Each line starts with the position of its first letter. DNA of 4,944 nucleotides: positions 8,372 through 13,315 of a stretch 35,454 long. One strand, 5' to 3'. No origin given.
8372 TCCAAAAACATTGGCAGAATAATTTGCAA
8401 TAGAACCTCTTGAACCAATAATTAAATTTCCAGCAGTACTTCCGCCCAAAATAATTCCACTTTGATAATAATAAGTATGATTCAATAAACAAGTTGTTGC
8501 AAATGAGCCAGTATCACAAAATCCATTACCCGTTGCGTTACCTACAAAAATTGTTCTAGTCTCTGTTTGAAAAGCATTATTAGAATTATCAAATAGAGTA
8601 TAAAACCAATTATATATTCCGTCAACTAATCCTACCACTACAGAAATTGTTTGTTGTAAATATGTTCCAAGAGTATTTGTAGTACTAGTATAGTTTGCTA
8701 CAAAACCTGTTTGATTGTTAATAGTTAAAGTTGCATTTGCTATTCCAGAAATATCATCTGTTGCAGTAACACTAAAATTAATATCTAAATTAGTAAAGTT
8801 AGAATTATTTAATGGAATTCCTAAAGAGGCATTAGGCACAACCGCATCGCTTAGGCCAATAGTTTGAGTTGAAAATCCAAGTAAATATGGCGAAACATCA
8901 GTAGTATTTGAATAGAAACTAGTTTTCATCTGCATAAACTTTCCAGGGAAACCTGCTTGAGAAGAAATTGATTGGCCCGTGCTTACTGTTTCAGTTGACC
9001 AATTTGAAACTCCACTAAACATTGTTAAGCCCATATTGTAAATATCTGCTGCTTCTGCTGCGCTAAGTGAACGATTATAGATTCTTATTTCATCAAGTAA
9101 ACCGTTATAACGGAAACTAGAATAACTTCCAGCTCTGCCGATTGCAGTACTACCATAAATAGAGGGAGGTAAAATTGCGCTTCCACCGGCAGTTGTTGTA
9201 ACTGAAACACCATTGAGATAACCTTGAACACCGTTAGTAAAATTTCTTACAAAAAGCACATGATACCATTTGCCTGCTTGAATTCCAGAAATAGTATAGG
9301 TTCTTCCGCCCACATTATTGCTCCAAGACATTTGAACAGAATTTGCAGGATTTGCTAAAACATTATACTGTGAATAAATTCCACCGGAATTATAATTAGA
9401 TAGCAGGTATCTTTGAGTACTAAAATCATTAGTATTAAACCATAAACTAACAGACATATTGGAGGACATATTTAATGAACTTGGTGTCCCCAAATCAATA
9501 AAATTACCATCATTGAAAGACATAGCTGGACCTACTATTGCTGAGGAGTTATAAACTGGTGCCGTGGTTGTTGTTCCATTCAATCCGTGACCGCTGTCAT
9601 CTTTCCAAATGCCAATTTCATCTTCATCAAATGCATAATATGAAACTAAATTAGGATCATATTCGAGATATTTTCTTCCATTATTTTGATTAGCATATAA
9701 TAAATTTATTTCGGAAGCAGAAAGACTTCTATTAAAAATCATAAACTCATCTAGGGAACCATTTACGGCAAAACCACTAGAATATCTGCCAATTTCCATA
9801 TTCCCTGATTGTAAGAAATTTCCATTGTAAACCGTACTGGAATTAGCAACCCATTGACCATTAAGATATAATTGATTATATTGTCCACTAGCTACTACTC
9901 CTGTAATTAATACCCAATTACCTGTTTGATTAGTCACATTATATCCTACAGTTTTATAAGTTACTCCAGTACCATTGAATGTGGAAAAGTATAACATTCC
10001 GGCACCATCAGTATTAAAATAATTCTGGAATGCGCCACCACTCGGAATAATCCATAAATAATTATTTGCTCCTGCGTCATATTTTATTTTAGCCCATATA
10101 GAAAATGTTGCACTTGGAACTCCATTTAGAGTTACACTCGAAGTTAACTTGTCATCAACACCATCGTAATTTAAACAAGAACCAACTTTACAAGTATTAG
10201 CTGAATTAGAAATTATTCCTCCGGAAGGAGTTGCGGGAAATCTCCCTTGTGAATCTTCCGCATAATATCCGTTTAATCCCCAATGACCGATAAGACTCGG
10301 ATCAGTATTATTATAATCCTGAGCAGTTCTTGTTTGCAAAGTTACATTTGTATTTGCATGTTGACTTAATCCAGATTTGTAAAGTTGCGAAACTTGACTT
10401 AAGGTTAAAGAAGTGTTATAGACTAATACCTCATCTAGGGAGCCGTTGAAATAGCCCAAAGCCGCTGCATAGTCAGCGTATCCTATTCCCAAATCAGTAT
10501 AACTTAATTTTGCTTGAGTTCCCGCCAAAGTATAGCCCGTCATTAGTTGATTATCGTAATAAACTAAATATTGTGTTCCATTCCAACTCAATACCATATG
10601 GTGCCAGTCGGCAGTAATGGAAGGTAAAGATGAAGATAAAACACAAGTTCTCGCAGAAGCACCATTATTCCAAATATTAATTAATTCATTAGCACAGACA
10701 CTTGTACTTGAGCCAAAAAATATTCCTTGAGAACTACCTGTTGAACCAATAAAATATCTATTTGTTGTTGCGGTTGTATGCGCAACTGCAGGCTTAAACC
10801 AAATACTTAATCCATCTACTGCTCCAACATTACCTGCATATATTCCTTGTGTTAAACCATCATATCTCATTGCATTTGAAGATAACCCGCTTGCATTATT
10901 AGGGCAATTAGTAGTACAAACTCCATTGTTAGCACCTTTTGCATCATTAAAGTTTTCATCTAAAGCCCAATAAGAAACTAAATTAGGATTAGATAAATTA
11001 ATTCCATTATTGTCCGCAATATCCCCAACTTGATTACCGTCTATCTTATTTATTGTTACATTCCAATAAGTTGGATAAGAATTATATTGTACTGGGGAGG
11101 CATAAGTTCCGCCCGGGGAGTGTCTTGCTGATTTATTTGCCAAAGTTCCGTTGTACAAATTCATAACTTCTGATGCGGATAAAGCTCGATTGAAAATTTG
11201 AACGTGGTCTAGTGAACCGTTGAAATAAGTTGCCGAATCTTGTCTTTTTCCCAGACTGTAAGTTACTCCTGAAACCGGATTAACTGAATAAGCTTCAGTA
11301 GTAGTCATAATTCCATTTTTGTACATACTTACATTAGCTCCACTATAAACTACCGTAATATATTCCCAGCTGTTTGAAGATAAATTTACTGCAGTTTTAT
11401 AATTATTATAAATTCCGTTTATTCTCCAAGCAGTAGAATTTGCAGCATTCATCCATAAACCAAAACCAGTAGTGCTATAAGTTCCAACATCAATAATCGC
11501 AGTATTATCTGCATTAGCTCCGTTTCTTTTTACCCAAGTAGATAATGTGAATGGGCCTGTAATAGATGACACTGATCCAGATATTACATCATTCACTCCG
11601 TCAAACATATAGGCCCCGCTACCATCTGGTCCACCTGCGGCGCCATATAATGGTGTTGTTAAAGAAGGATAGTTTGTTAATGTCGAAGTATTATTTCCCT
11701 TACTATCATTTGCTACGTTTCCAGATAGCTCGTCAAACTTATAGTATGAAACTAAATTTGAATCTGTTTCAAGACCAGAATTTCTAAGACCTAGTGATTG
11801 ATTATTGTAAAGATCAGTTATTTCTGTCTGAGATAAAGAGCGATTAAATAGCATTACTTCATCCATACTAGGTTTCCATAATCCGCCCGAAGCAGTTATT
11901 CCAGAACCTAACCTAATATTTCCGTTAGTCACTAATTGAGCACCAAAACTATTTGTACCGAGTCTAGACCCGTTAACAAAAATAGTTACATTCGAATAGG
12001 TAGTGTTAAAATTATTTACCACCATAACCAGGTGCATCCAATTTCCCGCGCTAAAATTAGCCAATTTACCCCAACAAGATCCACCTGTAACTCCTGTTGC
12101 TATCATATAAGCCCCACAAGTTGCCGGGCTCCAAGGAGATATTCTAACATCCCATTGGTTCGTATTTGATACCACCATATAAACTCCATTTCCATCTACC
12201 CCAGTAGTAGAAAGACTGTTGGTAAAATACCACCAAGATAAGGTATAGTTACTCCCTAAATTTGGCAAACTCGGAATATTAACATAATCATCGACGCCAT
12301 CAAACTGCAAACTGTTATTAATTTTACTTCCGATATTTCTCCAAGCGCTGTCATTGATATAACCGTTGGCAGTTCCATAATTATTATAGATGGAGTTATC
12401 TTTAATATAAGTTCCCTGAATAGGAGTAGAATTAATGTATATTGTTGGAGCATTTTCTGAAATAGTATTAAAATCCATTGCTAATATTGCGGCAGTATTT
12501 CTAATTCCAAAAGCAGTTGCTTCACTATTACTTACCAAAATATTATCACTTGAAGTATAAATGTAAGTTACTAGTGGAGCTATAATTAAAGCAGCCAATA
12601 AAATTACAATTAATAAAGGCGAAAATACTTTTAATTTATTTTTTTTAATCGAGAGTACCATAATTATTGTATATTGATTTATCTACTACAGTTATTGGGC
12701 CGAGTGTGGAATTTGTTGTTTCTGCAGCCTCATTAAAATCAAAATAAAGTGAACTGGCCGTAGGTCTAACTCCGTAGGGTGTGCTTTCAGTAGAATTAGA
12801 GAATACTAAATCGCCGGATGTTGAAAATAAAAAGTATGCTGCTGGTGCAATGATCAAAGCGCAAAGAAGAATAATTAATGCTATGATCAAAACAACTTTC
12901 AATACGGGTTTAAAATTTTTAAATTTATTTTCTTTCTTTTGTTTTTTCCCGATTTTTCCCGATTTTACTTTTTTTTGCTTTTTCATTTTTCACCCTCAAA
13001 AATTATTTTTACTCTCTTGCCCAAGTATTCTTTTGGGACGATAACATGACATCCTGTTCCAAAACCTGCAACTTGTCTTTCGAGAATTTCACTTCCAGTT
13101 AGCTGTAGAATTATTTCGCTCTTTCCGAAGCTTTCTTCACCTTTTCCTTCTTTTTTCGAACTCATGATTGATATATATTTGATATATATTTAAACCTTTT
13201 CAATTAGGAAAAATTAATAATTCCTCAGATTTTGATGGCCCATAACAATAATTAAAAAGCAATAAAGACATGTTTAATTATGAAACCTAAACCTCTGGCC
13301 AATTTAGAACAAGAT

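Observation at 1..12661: A 12.66-kb uninterrupted reading frame is absent from the ORF track: a giant LamG / Ig-like / Gly-rich surface protein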

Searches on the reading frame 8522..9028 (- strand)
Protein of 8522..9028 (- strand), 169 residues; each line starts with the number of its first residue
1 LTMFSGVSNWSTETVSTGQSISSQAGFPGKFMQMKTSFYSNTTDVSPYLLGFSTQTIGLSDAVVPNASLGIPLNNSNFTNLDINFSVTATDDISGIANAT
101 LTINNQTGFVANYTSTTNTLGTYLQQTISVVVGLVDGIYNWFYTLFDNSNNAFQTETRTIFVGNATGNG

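Call 76: search_protein_families(library=pfam, proteins=[window:8522-9028:-], max_evalue=0.1)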
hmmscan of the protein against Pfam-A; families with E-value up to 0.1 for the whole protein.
window:8522-9028:- (169 aa): 0 families

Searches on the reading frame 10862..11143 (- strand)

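Call 76: search_protein_families(library=pfam, proteins=[window:10862-11143:-], max_evalue=0.1)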
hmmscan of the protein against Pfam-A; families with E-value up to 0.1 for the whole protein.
window:10862-11143:- (94 aa): 1 family
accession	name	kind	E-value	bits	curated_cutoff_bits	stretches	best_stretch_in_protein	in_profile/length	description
PF17186.10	Lipocalin_9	-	0.084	13.4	26.2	1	4-59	55-108/131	Lipocalin-like domain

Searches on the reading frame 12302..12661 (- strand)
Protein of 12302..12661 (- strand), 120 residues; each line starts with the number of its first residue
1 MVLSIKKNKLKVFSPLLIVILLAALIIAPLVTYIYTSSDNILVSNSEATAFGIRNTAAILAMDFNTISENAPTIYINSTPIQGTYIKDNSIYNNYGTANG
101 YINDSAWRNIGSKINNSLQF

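Call 76: search_protein_families(library=pfam, proteins=[window:12302-12661:-], max_evalue=0.1)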
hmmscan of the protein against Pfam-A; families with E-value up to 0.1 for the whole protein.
window:12302-12661:- (120 aa): 2 families
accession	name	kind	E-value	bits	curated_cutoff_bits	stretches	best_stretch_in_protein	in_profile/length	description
PF02706.20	Wzz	-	0.0015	19.3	25.5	1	3-55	10-61/91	Chain length determinant protein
PF12911.12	OppC_N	-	0.0037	17.5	23.9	1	5-35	10-41/53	N-terminal TM domain of oligopeptide transport permease C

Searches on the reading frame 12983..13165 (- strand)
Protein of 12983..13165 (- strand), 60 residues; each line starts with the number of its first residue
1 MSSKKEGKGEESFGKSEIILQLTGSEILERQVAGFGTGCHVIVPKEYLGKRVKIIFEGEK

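Call 76: search_protein_families(library=pfam, proteins=[window:12983-13165:-], max_evalue=0.1)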
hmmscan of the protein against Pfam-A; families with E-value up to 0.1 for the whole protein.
window:12983-13165:- (60 aa): 2 families
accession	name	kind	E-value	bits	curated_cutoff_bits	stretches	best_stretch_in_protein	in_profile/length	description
PF09853.14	DUF2080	-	8e-06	26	21.5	1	29-55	19-45/50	Putative transposon-encoded protein (DUF2080)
PF25583.1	WCX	-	0.039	14.7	23.9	1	16-46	33-63/76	WCX domain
